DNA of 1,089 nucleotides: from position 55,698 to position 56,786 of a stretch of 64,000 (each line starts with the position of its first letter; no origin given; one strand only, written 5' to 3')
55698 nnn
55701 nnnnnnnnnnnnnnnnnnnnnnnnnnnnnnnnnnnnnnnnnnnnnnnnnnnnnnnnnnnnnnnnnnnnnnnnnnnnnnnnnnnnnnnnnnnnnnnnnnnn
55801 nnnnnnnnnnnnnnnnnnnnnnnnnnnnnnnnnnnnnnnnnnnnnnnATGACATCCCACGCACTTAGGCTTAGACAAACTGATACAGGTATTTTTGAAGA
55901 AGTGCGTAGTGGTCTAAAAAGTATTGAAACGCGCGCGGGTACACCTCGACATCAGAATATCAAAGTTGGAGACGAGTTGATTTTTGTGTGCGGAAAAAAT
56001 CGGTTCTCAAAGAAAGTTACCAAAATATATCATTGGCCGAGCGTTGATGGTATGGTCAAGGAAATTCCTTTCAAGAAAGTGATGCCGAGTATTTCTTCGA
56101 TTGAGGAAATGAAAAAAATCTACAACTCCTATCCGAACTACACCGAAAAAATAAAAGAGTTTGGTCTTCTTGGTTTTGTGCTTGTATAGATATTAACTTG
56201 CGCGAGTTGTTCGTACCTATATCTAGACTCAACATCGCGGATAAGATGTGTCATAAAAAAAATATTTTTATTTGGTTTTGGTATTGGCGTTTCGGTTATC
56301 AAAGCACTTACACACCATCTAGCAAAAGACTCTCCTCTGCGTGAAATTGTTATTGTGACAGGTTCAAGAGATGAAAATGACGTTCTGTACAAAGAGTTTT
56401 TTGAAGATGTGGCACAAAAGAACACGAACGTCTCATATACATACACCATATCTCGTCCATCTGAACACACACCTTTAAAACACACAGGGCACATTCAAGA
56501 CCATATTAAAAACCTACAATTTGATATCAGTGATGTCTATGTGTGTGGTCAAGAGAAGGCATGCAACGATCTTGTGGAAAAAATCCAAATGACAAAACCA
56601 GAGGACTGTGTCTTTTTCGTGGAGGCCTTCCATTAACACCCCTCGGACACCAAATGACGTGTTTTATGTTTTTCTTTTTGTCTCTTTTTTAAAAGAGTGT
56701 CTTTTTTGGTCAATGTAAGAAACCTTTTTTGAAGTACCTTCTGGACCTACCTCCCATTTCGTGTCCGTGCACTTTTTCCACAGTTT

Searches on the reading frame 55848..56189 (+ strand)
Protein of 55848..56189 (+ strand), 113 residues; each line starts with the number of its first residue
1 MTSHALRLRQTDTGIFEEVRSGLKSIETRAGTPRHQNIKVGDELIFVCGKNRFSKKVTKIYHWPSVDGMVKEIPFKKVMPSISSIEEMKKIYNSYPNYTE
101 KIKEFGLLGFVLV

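Call 58: find_homologous_proteins(query=window:55848-56189:+, max_evalue=1e-15)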
Query window:55848-56189:+ (113 aa): 140 proteins with E <= 1e-15 among 146 candidates; the best 120 are listed.
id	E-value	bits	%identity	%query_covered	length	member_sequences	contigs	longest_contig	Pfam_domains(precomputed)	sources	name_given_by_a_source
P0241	4.4e-69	247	100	100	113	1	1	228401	-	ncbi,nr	ncbi:MAG: hypothetical protein NUW02_02625 [Candidatus Campbellbacteria bacterium]|nr:hypothetical p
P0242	2.0e-45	171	70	99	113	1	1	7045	-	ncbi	-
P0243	9.0e-43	162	67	99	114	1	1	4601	-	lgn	-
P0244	1.1e-42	162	66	99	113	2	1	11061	-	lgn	-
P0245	1.7e-41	158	67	96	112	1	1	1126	-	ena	-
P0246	4.3e-41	157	64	99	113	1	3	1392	-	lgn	-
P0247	1.2e-40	156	65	99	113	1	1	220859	-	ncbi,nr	ncbi:MAG: hypothetical protein JWN89_258 [Parcubacteria group bacterium]|nr:hypothetical protein [Pa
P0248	1.2e-40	156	66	99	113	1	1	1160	-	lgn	-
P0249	1.2e-40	155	65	99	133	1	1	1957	-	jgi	jgi:ASC-1-like (ASCH) protein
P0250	1.4e-40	155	69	96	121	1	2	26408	-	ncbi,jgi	jgi:ASC-1-like (ASCH) protein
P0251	1.7e-40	155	63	99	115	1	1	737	-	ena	-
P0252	1.8e-40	155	64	97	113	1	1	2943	-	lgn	-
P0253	1.8e-40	155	63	99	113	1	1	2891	-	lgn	-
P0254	6.6e-40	153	63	99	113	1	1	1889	-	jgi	jgi:ASC-1-like (ASCH) protein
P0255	1.2e-39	152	63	99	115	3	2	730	-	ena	-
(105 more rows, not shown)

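Call 59: find_encoding_contigs(protein=P0242, flank=3500, max_places=2)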
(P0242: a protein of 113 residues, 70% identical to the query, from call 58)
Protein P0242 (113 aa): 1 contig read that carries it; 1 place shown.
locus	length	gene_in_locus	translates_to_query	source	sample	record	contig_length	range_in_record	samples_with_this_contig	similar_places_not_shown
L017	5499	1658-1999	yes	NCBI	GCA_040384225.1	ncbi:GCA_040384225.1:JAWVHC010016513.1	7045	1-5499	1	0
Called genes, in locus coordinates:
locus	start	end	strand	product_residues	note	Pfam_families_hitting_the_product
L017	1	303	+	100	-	?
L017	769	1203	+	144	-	-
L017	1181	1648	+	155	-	PF00293:NUDIX, PF22327:Nudt16-like (weak)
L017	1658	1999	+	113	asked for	-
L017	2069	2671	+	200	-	-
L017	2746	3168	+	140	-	-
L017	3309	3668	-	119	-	-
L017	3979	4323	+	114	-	PF02311:AraC_binding (weak), PF05899:Cupin_3 (weak), PF07883:Cupin_2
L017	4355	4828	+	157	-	PF21806:DUF6879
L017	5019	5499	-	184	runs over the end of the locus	-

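Call 60: find_encoding_contigs(protein=P0244, flank=3500, max_places=2)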
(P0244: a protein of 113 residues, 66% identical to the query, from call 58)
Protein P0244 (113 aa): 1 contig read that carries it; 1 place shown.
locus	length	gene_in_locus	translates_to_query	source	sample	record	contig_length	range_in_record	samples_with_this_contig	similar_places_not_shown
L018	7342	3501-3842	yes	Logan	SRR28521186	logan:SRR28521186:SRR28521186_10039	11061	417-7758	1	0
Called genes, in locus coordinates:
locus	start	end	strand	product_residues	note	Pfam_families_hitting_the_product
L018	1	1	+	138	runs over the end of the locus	?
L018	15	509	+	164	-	PF00383:dCMP_cyt_deam_1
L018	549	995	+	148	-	PF00293:NUDIX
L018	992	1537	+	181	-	PF00300:His_Phos_1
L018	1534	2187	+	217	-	PF00910:RNA_helicase (faint)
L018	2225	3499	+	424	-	PF14082:SduA_C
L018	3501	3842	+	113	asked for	-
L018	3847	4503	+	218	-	PF03575:Peptidase_S51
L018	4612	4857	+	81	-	-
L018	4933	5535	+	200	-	PF03848:TehB (weak), PF08003:Methyltransf_9, PF13489:Methyltransf_23, PF02353:CMAS, PF13847:Methyltransf_31, PF08241:Methyltransf_11, PF08242:Methyltransf_12, PF13649:Methyltransf_25, +2 more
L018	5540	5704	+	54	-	-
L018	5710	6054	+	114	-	PF04343:DUF488, PF22751:DUF488-N3a, PF22752:DUF488-N3i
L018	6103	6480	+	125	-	PF09864:MliC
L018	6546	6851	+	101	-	-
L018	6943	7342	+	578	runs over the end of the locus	PF00578:AhpC-TSA, PF08534:Redoxin, PF13905:Thioredoxin_8 (weak), PF17991:Thioredoxin_10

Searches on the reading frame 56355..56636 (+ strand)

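Call 67: search_protein_families(library=pfam, proteins=[window:56355-56636:+], max_evalue=0.001)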
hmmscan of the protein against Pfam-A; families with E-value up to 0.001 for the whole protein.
window:56355-56636:+ (93 aa): 1 family
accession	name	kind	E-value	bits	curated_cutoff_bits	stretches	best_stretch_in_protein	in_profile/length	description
PF00175.26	NAD_binding_1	-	2.5e-06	28.5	22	1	3-68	33-102/109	Oxidoreductase NAD-binding domain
